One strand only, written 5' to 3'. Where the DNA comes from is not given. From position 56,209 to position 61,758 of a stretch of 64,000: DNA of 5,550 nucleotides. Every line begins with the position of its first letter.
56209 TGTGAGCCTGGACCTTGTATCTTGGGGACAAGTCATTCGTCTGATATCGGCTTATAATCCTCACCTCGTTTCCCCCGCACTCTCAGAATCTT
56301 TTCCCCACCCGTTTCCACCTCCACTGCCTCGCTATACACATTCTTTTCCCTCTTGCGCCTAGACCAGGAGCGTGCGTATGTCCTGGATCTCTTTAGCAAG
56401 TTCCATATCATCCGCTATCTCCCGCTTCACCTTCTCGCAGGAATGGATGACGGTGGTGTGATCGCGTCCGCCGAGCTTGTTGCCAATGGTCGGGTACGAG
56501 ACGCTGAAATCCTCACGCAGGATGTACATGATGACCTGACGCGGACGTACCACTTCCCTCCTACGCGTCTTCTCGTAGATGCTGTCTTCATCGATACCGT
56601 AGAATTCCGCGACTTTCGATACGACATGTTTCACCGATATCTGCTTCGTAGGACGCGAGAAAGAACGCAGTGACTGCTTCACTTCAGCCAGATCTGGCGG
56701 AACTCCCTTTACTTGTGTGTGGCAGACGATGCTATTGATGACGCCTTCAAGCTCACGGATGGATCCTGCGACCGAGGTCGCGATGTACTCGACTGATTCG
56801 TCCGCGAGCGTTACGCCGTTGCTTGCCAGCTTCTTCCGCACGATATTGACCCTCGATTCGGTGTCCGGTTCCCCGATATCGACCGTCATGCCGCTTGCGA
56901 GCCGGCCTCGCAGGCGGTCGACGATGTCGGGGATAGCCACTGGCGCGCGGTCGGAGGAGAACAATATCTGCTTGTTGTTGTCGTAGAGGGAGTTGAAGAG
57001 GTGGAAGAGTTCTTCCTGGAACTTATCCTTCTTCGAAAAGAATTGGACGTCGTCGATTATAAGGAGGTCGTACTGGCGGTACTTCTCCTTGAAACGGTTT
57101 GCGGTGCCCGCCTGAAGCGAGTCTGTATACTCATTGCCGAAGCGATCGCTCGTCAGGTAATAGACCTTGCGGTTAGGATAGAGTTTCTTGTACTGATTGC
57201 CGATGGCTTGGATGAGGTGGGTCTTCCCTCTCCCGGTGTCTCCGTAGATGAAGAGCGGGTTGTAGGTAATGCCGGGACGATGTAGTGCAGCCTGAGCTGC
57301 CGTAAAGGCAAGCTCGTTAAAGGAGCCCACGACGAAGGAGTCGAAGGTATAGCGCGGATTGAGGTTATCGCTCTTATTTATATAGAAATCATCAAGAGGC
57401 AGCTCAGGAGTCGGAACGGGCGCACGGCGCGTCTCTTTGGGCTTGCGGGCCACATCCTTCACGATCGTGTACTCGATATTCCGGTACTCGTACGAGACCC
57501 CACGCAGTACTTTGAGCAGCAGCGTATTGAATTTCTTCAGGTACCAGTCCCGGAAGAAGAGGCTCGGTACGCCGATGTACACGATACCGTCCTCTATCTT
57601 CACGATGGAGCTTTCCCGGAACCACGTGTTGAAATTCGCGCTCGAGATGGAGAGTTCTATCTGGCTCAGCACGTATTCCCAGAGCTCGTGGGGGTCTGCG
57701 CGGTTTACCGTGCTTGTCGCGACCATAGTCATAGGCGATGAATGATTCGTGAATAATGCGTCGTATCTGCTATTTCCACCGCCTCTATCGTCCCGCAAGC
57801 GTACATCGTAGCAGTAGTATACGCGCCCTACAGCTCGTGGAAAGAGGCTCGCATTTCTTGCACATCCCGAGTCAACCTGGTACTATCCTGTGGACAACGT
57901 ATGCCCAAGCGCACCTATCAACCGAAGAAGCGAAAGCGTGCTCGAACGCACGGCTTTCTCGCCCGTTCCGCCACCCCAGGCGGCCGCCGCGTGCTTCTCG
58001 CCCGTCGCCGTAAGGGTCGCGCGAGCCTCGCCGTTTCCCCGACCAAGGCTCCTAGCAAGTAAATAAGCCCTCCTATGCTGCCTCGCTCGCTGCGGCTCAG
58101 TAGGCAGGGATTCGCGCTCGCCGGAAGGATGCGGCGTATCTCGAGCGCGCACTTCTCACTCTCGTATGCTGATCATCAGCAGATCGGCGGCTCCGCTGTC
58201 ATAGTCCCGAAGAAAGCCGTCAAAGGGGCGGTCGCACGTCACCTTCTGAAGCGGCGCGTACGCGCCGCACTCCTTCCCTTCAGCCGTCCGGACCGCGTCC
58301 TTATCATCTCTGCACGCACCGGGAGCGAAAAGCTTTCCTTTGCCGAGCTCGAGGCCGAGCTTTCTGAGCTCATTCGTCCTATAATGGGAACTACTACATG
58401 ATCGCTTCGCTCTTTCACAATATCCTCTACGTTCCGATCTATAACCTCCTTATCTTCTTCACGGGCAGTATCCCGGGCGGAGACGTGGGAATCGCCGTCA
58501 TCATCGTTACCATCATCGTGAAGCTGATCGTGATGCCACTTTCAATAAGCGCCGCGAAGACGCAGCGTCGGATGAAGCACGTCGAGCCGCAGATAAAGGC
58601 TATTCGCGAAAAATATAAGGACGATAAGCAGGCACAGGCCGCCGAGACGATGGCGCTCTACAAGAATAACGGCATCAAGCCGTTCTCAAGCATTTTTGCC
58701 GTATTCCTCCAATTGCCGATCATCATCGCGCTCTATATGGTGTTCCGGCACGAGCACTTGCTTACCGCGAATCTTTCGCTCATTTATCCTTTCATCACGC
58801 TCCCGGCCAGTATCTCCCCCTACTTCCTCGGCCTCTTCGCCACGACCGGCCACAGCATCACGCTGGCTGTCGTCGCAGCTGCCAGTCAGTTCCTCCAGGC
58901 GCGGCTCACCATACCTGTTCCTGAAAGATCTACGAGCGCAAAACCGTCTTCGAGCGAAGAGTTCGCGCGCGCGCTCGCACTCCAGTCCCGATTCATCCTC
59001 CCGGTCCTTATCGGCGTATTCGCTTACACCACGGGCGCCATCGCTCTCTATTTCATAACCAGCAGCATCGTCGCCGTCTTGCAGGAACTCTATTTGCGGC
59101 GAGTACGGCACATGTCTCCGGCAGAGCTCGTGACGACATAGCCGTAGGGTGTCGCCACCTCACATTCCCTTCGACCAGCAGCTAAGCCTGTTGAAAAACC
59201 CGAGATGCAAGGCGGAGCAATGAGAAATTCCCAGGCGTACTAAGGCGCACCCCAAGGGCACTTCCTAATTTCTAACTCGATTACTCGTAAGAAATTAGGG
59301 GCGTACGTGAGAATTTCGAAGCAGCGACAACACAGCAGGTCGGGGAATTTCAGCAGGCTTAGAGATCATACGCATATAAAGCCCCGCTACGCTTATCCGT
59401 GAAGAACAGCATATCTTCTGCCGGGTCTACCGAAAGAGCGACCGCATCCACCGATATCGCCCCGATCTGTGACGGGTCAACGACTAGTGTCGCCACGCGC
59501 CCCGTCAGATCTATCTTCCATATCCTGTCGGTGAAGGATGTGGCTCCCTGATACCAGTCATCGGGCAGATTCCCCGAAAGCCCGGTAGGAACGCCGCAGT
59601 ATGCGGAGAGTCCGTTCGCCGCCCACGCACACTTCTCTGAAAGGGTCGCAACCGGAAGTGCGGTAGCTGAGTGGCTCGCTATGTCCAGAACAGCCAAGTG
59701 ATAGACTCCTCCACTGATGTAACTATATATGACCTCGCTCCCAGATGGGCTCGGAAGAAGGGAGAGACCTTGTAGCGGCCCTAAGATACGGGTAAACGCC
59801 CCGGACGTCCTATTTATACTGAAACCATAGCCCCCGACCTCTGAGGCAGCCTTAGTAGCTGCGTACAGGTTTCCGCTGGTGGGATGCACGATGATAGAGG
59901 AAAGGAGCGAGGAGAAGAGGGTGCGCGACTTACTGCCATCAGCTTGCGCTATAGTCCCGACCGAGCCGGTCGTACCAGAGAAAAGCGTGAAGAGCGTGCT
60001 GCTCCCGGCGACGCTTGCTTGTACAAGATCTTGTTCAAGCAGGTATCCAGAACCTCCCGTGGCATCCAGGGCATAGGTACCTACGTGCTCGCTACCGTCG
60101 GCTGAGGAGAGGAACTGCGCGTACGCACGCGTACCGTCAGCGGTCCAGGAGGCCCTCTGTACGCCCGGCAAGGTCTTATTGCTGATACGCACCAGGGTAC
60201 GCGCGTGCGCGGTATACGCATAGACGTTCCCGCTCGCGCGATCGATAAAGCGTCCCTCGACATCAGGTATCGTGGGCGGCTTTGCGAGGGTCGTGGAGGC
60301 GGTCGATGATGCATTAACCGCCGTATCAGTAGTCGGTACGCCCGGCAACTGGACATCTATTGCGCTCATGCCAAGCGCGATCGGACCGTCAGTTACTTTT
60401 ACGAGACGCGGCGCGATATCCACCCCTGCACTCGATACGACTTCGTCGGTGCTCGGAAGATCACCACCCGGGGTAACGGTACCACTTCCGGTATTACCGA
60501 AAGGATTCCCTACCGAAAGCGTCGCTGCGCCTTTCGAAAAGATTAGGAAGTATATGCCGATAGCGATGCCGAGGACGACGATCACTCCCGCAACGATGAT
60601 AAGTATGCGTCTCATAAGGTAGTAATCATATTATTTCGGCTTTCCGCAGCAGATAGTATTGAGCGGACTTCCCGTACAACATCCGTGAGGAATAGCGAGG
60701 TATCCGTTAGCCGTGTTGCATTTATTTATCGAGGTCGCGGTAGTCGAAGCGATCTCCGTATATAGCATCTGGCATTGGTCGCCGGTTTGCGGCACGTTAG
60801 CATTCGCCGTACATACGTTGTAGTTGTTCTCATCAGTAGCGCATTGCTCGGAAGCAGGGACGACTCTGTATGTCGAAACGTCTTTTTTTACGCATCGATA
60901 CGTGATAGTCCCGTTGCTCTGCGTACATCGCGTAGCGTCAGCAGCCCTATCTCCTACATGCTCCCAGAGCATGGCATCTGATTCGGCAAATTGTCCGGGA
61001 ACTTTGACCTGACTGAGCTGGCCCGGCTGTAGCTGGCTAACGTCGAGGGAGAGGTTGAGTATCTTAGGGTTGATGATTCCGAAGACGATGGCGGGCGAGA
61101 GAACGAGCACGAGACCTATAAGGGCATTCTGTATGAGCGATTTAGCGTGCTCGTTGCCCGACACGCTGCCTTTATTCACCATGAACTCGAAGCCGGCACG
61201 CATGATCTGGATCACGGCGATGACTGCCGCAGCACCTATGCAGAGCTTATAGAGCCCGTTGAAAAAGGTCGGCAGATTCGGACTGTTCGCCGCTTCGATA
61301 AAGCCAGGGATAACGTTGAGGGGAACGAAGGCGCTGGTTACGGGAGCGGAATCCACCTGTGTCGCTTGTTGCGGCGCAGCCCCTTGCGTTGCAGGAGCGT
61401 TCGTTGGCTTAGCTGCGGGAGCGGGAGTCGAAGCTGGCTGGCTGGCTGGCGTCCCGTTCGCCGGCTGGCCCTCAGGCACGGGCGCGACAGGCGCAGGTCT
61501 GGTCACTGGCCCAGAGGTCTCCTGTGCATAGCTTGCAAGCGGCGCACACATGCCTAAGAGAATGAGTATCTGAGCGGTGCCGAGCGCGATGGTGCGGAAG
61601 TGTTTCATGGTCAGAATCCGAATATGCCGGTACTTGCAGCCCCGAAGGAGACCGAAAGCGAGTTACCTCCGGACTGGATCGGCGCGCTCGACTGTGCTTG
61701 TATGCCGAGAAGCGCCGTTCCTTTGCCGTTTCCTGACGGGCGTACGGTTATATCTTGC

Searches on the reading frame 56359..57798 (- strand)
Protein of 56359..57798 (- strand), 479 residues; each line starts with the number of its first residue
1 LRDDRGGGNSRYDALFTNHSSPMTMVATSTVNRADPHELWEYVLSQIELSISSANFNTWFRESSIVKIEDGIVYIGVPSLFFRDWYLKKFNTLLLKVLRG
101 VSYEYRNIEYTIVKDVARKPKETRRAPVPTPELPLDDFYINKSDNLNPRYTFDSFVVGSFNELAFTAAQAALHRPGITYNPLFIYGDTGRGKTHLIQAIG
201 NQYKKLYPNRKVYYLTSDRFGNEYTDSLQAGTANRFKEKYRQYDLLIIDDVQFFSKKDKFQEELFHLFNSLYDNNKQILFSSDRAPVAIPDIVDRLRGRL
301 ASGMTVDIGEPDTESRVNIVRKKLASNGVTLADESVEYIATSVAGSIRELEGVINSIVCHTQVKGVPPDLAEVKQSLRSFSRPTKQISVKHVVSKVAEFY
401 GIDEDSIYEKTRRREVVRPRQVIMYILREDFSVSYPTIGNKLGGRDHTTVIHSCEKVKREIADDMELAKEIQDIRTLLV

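Call 46: search_protein_families(library=pfam, proteins=[window:56359-57798:-], max_evalue=0.001)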
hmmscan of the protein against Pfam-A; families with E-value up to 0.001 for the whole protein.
window:56359-57798:- (479 aa): 9 families
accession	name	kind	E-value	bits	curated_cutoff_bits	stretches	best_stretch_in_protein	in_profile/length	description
PF00308.24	Bac_DnaA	-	3.8e-61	206.4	23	1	146-307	1-162/162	Bacterial DnaA ATPAse domain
PF08299.17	Bac_DnaA_C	-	5.2e-25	87.7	31.5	1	390-457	2-69/69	Bacterial dnaA protein helix-turn-helix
PF11638.13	DnaA_N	-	2.2e-11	43.8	24.6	1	38-98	2-63/65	DnaA N-terminal domain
PF01695.23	IstB_IS21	-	9.9e-09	35.5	24.1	1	183-281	96-192/238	IstB-like ATP binding protein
PF13401.12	AAA_22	-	4.1e-06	27.6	27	0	181-274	7-112/130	AAA domain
PF13173.12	AAA_14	-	1.6e-05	25.4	27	1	180-301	3-116/129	AAA domain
PF01637.24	ATPase_2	-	0.00032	21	33.2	0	178-239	19-77/225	ATPase domain predominantly from Archaea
PF00910.28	RNA_helicase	-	0.00036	21.4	21.5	0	183-276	2-79/105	RNA helicase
PF00004.35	AAA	-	0.00037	21.4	21.2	1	183-274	2-98/131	ATPase family associated with various cellular activities (AAA)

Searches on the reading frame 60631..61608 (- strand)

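Call 46: search_protein_families(library=pfam, proteins=[window:60631-61608:-], max_evalue=0.001)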
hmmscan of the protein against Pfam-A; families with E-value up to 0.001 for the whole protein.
window:60631-61608:- (325 aa): 1 family
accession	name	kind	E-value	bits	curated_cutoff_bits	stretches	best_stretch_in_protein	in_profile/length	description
PF18895.5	T4SS_pilin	-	0.00012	22.5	26.6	1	112-179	5-71/71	Type IV secretion system pilin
